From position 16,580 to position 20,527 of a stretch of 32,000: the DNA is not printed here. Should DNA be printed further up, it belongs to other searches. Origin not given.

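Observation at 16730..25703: Head-to-tail array of three modular, secreted, sequon-rich paralogs: candidate variable surface / host-contact system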

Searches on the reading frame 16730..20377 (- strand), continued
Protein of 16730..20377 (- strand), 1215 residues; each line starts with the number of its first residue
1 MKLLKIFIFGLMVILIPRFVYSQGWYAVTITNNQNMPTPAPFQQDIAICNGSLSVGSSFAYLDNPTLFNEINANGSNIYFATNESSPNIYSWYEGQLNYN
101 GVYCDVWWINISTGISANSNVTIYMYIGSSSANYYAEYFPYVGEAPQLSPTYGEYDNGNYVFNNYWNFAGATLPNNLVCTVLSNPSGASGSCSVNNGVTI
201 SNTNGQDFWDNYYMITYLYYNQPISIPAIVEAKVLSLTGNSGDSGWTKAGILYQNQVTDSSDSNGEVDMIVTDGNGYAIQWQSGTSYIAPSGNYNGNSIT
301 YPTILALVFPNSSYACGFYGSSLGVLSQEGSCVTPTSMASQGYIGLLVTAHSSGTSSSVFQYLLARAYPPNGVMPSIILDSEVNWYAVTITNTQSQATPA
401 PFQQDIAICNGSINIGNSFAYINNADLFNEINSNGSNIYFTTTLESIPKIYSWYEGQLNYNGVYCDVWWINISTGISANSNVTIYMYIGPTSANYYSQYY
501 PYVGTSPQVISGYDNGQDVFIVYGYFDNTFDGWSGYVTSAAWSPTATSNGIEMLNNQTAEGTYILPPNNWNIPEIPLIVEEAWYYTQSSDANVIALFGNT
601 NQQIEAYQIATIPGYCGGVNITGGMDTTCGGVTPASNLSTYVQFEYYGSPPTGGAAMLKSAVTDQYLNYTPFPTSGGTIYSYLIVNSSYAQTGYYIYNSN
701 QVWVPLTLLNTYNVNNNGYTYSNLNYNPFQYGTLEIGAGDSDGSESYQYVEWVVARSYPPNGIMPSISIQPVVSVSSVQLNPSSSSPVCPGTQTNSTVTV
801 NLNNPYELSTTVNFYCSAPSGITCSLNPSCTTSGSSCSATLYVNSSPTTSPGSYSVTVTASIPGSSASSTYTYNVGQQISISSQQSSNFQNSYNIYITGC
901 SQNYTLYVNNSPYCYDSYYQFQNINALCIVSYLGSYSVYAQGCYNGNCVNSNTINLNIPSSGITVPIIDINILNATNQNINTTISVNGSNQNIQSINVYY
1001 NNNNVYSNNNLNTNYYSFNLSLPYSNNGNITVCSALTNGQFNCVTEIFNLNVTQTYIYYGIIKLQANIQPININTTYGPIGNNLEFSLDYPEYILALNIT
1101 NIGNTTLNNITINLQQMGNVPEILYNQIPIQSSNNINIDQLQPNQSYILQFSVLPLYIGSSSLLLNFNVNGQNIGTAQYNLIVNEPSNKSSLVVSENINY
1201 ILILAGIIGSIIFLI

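Call 70: search_protein_families(library=pfam, proteins=[L044:2311-4014:+, P0068, P0024, P0029, P0004, P0059, P0088, P0093, P0072], max_evalue=0.01)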
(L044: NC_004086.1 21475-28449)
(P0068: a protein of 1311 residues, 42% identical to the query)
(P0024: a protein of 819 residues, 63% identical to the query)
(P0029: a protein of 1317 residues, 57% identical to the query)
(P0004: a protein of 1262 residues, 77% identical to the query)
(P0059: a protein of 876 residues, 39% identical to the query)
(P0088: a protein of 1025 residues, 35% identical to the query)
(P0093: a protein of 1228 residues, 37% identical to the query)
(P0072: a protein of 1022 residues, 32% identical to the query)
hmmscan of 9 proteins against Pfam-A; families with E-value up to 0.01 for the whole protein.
L044:2311-4014:+ (567 aa): 1 family
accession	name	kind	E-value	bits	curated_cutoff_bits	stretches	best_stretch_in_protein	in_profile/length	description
PF10102.14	DUF2341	-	7.6e-06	26.7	23.4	1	270-319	7-53/84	Domain of unknown function (DUF2341)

P0068 (1311 aa): 0 families

P0024 (819 aa): 0 families

P0029 (1317 aa): 7 families
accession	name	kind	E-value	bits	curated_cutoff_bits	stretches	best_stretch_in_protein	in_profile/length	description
PF00801.26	PKD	-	2.5e-06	27.8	23.5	0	375-469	3-77/80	PKD domain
PF10102.14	DUF2341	-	2.3e-05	25.2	23.4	0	862-885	59-82/84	Domain of unknown function (DUF2341)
PF10633.15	NPCBM_assoc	-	3.5e-05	24.3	24.4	0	490-556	3-76/78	NPCBM-associated, NEW3 domain of alpha-galactosidase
PF19077.6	Big_13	-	0.00063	20.6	27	0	528-572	56-100/102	Bacterial Ig-like domain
PF01835.25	MG2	-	0.00082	20.1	32.8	0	606-662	34-89/96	MG2 domain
PF15418.12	DUF4625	-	0.0034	18.1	27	0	533-571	92-129/131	Domain of unknown function (DUF4625)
PF18981.6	InlK_D3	-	0.0042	17.6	25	0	644-671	48-75/75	Internalin K domain (D3/D4)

P0004 (1262 aa): 1 family
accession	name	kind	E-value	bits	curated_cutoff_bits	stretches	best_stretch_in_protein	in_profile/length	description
PF10102.14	DUF2341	-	1e-26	93.6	23.4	1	68-146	1-81/84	Domain of unknown function (DUF2341)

P0059 (876 aa): 1 family
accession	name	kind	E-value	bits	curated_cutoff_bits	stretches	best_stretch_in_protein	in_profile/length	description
PF10102.14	DUF2341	-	1.4e-13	51.5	23.4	0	221-283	1-54/84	Domain of unknown function (DUF2341)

P0088 (1025 aa): 1 family
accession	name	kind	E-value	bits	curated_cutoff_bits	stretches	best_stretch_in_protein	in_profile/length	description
PF10102.14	DUF2341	-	4e-13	50.1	23.4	2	147-201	2-58/84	Domain of unknown function (DUF2341)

P0093 (1228 aa): 2 families
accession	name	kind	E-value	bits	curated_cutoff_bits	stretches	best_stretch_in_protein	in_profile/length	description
PF13385.13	Laminin_G_3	-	2e-14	54.4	27.6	1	725-884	1-151/151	Concanavalin A-like lectin/glucanases superfamily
PF10102.14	DUF2341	-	0.00031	21.6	23.4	1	282-340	3-60/84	Domain of unknown function (DUF2341)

P0072 (1022 aa): 1 family
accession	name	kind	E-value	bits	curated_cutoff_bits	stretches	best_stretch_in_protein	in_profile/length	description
PF10102.14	DUF2341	-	1.2e-10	42.1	23.4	1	20-79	5-59/84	Domain of unknown function (DUF2341)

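Call 90: find_encoding_contigs(protein=P0049, flank=10000, max_places=2)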
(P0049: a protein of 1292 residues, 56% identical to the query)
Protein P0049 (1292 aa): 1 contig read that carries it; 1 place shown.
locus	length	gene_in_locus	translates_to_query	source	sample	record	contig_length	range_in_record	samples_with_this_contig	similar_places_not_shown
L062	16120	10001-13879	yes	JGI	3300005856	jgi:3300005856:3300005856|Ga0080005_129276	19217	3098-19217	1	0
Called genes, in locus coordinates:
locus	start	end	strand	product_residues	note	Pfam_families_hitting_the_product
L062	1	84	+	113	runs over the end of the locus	-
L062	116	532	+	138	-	-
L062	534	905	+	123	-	-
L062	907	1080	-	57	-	-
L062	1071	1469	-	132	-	-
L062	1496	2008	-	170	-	-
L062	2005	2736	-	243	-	-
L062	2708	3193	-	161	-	-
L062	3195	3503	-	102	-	-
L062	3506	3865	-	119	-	-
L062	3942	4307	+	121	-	-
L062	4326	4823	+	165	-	-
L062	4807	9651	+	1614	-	-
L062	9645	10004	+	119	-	-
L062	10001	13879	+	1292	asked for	-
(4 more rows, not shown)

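Call 91: find_encoding_contigs(protein=P0061, flank=10000, max_places=2)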
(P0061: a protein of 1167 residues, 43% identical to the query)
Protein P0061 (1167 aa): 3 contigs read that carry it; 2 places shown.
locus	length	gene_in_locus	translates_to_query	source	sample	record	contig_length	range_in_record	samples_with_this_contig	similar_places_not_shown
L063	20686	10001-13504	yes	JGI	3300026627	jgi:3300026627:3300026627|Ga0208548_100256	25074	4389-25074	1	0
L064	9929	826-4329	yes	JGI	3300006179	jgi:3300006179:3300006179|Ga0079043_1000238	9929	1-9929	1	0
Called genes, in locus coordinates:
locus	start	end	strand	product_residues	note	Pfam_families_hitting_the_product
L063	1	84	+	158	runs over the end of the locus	-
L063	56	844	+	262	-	-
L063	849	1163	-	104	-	-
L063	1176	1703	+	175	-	-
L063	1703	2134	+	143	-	-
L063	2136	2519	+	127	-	-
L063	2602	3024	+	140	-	-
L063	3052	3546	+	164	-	-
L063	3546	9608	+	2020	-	-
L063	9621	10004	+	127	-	-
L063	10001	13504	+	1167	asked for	-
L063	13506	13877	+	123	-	-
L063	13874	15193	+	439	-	-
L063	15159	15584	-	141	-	-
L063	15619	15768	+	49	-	-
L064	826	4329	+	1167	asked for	-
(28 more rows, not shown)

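Call 94: find_encoding_contigs(protein=P0009, flank=6000, max_places=1)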
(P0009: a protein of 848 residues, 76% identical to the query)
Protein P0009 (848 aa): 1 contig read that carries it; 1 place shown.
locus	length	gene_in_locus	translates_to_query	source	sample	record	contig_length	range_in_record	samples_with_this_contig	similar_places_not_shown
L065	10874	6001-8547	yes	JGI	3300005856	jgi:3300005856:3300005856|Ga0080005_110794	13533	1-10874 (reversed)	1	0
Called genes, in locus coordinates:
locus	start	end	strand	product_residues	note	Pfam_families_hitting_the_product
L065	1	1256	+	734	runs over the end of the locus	PF00009:GTP_EFTU, PF22042:EF-G_D2, PF03144:GTP_EFTU_D2, PF14492:EFG_III, PF03764:EFG_IV, PF00679:EFG_C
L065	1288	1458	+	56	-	-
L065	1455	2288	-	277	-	PF00482:T2SSF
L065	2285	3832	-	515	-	PF00437:T2SSE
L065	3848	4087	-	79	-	-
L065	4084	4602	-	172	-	-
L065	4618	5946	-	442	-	PF00753:Lactamase_B, PF12706:Lactamase_B_2, PF22505:RNase_J_b_CASP, PF07521:RMMBL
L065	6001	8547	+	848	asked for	-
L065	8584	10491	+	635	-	PF00587:tRNA-synt_2b, PF03129:HGTP_anticodon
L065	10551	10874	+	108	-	?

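Call 95: find_encoding_contigs(protein=P0016, flank=6000, max_places=1)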
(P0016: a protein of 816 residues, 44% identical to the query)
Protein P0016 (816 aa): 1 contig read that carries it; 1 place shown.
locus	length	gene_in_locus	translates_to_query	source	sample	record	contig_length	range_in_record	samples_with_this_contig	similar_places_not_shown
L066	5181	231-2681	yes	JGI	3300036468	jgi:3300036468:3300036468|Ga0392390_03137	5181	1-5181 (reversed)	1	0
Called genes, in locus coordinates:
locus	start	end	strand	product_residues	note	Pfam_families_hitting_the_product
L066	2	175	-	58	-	?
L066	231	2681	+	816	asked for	-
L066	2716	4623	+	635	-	PF00587:tRNA-synt_2b, PF03129:HGTP_anticodon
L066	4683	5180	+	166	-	?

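Call 100: find_encoding_contigs(protein=P0088, flank=8000, max_places=1)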
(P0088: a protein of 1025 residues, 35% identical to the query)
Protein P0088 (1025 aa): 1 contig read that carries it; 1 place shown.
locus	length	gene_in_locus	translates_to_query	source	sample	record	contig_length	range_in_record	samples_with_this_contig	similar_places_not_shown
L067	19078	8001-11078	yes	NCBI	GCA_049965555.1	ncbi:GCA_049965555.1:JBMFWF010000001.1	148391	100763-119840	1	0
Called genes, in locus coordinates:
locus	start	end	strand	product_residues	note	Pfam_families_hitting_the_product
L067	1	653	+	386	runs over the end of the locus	PF07687:M20_dimer (weak)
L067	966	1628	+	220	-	PF25199:nSTAND_NTPase5 (weak), PF13191:AAA_16 (faint), PF07693:KAP_NTPase (weak), PF20720:nSTAND3 (weak), PF05729:NACHT (faint)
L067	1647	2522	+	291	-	PF06550:SPP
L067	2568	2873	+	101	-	PF01883:FeS_assembly_P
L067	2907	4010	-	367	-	PF04406:TP6A_N, PF20768:Topo_VI_alpha, PF21180:TOP6A-Spo11_Toprim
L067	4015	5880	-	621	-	PF09239:Topo-VIb_trans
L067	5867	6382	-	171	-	PF21800:KH_KRR1_2nd, PF22891:KH_PNO1_2nd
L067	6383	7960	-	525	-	PF23613:ELP3_N, PF04055:Radical_SAM, PF16199:Radical_SAM_C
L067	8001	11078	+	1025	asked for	PF10102:DUF2341 (weak)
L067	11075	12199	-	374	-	PF02881:SRP54_N (weak), PF13245:AAA_19 (weak), PF00448:SRP54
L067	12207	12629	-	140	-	PF02996:Prefoldin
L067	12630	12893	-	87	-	PF01198:Ribosomal_L31e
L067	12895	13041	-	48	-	-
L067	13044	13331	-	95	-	PF01984:dsDNA_bind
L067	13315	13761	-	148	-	PF01090:Ribosomal_S19e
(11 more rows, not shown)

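Call 101: find_encoding_contigs(protein=P0083, flank=8000, max_places=1)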
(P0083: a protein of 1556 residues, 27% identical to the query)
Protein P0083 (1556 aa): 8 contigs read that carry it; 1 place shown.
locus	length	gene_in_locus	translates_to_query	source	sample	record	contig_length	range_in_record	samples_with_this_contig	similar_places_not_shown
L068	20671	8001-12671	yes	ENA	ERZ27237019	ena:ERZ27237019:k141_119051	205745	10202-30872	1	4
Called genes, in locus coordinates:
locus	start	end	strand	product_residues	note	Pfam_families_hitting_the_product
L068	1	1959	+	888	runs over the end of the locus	PF01411:tRNA-synt_2c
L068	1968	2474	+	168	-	PF01864:CarS-like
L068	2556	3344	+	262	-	PF00535:Glycos_transf_2, PF13641:Glyco_tranf_2_3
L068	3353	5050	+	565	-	PF13231:PMT_2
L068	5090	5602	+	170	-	PF09821:AAA_assoc_C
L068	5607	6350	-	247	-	PF00005:ABC_tran, PF13304:AAA_21 (faint)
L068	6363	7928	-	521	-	PF00528:BPD_transp_1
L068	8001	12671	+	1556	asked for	PF13927:Ig_3 (faint), PF13573:SprB (faint), PF10102:DUF2341 (faint)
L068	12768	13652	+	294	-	PF01798:Nop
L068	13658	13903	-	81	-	-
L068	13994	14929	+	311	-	-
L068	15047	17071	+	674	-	PF23545:Zn_ribbon_HMPTM, PF04055:Radical_SAM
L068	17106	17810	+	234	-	-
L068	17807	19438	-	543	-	PF03483:B3_4 (weak), PF03484:B5, PF01409:tRNA-synt_2d (weak), PF17759:tRNA_synthFbeta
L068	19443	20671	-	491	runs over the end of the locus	PF00152:tRNA-synt_2 (faint), PF01409:tRNA-synt_2d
